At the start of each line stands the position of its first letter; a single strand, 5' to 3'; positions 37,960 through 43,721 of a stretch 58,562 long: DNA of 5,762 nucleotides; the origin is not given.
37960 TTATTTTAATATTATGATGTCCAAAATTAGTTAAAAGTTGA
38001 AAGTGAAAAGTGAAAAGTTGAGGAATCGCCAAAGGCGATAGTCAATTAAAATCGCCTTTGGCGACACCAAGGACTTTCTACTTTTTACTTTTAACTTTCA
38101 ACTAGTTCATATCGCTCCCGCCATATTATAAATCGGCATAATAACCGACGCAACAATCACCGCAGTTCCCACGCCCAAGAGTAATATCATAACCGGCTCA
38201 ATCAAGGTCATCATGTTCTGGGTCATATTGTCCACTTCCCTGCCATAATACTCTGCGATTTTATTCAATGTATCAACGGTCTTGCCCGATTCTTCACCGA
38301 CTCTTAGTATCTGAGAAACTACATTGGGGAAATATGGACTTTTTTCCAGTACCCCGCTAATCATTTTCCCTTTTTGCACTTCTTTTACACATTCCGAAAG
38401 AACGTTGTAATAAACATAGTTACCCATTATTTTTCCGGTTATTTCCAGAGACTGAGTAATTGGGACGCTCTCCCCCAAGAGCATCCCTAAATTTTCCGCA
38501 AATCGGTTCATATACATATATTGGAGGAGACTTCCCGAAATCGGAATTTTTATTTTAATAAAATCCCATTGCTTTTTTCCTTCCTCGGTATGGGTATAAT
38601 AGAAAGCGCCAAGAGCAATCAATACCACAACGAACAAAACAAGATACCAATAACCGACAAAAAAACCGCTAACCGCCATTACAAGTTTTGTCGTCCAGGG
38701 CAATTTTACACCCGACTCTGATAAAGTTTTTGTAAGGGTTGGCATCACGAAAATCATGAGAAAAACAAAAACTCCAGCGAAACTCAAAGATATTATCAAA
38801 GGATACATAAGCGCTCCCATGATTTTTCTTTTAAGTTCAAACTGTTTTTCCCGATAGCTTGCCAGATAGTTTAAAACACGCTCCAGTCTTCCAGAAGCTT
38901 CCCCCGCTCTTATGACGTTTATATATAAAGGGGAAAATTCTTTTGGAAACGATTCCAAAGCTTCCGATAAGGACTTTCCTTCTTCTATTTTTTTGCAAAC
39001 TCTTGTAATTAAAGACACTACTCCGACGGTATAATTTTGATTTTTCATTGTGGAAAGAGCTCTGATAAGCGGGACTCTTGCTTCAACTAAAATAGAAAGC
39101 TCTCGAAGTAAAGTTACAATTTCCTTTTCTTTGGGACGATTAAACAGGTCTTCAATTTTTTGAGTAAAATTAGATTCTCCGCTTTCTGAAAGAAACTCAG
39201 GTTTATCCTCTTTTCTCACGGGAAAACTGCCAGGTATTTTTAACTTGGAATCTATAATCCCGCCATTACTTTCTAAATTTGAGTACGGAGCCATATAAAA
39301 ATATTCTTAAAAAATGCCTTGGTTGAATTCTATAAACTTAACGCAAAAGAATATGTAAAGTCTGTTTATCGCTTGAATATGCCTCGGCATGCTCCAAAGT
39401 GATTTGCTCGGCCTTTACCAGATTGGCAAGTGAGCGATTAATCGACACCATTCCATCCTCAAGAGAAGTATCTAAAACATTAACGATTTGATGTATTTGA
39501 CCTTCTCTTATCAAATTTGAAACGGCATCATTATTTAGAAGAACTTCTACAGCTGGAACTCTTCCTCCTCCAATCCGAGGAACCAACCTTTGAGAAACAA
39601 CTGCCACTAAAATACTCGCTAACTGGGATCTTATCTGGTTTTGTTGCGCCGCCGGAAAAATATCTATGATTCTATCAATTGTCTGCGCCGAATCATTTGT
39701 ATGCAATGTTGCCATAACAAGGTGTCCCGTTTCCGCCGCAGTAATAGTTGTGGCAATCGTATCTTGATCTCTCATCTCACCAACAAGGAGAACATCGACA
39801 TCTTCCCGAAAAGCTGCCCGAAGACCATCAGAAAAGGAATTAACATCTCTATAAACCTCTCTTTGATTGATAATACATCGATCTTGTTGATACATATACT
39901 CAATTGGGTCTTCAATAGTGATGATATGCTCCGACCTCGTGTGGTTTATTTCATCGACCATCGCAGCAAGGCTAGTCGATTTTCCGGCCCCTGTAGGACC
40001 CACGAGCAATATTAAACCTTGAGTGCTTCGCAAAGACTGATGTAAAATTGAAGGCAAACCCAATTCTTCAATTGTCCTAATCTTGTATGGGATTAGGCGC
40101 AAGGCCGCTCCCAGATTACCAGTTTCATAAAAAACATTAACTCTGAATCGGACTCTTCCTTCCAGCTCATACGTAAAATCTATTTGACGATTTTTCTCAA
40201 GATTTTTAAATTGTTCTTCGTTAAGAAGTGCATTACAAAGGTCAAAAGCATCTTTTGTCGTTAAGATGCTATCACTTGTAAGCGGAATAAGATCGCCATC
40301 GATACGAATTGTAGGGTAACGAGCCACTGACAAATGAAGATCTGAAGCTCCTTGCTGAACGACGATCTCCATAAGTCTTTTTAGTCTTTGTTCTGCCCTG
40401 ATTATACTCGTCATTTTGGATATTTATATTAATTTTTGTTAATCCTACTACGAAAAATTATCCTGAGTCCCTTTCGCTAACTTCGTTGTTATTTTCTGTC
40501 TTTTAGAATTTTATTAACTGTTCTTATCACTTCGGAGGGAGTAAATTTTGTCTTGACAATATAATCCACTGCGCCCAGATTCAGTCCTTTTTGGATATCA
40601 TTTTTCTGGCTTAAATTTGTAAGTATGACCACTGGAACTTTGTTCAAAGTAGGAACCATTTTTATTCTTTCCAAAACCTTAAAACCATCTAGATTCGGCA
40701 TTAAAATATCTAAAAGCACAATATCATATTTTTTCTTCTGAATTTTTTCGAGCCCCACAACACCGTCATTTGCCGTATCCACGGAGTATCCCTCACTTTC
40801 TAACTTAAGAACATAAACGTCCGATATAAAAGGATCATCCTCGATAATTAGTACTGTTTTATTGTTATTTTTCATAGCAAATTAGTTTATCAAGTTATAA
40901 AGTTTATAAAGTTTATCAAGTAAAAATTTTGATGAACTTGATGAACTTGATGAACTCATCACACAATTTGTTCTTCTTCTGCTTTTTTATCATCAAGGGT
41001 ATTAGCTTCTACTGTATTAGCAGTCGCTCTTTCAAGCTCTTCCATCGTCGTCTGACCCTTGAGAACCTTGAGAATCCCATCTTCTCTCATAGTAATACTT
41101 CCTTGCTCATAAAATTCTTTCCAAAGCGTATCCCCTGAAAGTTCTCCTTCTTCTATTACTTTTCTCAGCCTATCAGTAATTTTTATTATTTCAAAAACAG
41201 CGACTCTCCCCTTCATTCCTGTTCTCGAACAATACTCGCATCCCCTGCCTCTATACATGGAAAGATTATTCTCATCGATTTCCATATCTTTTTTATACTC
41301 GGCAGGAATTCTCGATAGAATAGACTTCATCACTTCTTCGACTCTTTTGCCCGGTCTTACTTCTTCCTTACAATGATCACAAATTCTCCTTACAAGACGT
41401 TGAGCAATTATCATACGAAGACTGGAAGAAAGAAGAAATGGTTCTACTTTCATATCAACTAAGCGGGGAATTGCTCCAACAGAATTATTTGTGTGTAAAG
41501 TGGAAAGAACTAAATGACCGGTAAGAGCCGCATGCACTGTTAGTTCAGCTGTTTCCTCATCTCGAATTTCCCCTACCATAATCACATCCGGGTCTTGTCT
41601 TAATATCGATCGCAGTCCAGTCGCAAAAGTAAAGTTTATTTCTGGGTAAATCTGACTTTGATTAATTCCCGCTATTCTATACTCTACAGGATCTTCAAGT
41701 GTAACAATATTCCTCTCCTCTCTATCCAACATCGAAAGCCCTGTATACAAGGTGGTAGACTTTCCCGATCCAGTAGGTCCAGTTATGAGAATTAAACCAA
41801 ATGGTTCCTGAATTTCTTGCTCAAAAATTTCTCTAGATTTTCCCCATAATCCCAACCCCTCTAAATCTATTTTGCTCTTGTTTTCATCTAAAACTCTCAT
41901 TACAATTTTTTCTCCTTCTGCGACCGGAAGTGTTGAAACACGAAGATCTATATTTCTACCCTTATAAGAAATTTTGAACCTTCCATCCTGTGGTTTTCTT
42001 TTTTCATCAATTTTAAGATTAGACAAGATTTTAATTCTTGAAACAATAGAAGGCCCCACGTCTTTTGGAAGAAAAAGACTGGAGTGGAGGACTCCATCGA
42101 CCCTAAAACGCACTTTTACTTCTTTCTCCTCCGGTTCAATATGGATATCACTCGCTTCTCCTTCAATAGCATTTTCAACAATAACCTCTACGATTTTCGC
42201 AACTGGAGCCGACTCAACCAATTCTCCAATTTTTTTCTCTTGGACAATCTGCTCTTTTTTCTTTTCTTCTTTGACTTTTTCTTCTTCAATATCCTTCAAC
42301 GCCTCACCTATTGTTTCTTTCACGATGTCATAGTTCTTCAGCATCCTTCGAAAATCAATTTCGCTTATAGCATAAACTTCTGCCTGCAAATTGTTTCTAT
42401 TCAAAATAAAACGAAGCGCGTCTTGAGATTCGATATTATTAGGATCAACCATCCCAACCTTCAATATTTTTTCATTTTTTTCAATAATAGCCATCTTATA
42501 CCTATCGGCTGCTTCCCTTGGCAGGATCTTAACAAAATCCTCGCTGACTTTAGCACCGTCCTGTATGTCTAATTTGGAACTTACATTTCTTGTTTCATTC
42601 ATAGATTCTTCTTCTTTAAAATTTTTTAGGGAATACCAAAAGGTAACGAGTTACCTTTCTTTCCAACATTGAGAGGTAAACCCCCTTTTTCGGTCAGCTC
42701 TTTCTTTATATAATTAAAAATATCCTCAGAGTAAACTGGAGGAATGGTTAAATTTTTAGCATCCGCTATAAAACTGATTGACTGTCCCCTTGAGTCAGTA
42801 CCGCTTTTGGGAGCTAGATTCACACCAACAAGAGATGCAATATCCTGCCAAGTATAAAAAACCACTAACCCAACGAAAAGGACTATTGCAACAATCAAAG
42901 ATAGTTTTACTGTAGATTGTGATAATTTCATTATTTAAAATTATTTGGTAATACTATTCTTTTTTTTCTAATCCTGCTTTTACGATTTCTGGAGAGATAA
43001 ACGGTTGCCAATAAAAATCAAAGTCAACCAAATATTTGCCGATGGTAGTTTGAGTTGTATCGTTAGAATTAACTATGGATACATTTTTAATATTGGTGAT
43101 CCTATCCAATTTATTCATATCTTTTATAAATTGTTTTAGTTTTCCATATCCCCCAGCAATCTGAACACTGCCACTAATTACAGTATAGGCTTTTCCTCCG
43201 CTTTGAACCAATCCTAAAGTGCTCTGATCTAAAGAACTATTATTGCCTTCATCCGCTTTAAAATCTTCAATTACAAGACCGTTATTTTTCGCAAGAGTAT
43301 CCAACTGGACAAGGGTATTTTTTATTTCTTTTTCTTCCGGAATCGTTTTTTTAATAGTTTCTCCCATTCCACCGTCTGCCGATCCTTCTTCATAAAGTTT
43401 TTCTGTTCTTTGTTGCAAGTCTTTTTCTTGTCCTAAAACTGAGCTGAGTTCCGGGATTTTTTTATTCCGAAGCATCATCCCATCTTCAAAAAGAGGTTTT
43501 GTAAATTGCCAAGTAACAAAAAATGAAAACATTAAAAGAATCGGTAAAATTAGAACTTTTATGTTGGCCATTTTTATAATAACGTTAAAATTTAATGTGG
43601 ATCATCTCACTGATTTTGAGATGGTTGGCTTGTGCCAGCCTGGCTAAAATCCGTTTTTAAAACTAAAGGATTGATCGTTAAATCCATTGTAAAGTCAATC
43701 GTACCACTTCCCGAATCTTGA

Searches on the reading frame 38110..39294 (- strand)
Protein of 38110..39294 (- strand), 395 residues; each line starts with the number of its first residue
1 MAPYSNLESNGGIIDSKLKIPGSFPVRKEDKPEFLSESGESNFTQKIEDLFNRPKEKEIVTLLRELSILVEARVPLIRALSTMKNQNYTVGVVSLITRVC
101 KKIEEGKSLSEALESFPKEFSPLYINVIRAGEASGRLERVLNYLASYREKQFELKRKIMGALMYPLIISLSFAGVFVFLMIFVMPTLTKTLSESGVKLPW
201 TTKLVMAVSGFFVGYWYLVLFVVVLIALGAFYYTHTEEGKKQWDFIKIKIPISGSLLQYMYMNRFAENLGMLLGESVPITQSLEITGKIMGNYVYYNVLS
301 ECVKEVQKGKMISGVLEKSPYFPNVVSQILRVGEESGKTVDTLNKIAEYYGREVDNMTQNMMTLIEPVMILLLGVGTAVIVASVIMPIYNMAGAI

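Call 12: search_protein_families(library=pfam, proteins=[window:38110-39294:-], max_evalue=0.001)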
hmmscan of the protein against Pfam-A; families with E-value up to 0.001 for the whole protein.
window:38110-39294:- (395 aa): 1 family
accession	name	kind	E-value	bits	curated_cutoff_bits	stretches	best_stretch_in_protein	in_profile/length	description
PF00482.28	T2SSF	-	1.1e-52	177.7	25.2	2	63-185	2-125/125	Type II secretion system (T2SS), protein F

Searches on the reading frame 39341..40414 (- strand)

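Call 12: search_protein_families(library=pfam, proteins=[window:39341-40414:-], max_evalue=0.001)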
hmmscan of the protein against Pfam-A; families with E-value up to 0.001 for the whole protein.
window:39341-40414:- (358 aa): 4 families
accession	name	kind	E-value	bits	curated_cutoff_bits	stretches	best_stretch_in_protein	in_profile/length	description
PF00437.27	T2SSE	-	5.2e-43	147.5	24.9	1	9-280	10-280/370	Type II/IV secretion system protein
PF13401.12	AAA_22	-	6.1e-06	27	27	1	129-197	2-60/130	AAA domain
PF13191.12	AAA_16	-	0.00013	22.9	32.6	1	123-220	15-104/167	AAA ATPase domain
PF00265.24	TK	-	0.0006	20.1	20.6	0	134-258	3-132/176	Thymidine kinase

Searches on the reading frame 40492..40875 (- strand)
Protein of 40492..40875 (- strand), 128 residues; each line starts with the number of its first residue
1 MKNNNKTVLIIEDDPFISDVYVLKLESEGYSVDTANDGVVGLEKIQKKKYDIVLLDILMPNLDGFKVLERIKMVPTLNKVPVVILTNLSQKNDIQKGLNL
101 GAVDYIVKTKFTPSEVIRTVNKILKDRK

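Call 12: search_protein_families(library=pfam, proteins=[window:40492-40875:-], max_evalue=0.001)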
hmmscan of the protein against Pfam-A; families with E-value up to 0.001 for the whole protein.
window:40492-40875:- (128 aa): 1 family
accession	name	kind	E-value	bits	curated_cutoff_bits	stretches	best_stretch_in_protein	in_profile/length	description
PF00072.30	Response_reg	-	1.1e-26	93.6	30.2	1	8-117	1-107/111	Response regulator receiver domain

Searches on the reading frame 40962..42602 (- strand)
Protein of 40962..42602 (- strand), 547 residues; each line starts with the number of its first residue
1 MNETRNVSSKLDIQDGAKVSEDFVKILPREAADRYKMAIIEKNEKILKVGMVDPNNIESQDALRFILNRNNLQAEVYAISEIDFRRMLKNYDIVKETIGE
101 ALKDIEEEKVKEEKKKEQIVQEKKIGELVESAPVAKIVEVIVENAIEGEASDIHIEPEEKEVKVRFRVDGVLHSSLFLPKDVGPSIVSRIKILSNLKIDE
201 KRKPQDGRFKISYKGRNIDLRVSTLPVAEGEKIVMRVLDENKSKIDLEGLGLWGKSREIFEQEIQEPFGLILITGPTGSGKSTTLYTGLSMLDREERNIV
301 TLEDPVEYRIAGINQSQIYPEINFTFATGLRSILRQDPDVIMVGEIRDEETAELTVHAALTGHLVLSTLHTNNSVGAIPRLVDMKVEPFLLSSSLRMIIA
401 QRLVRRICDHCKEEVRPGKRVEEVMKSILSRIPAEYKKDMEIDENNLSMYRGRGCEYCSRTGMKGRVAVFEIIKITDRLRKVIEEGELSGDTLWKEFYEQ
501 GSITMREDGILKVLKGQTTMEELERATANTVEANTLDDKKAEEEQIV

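Call 12: search_protein_families(library=pfam, proteins=[window:40962-42602:-], max_evalue=0.001)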
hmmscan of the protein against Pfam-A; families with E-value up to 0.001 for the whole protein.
window:40962-42602:- (547 aa): 3 families
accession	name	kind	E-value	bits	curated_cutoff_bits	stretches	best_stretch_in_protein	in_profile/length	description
PF00437.27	T2SSE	-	5e-132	440.5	24.9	1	129-525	3-370/370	Type II/IV secretion system protein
PF05157.20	MshEN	-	1.6e-07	31.7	23.1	1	18-91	12-83/90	MshEN domain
PF13401.12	AAA_22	-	0.00083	20.1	27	0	269-332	6-64/130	AAA domain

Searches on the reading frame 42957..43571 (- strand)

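Call 73: search_protein_families(library=pfam, proteins=[window:42957-43571:-], max_evalue=0.0001)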
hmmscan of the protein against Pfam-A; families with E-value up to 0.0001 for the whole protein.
window:42957-43571:- (205 aa): 1 family
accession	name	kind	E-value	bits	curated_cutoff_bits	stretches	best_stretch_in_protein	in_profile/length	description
PF04350.18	PilO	-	2.8e-10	40.9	22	1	71-176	40-131/145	Pilus assembly protein, PilO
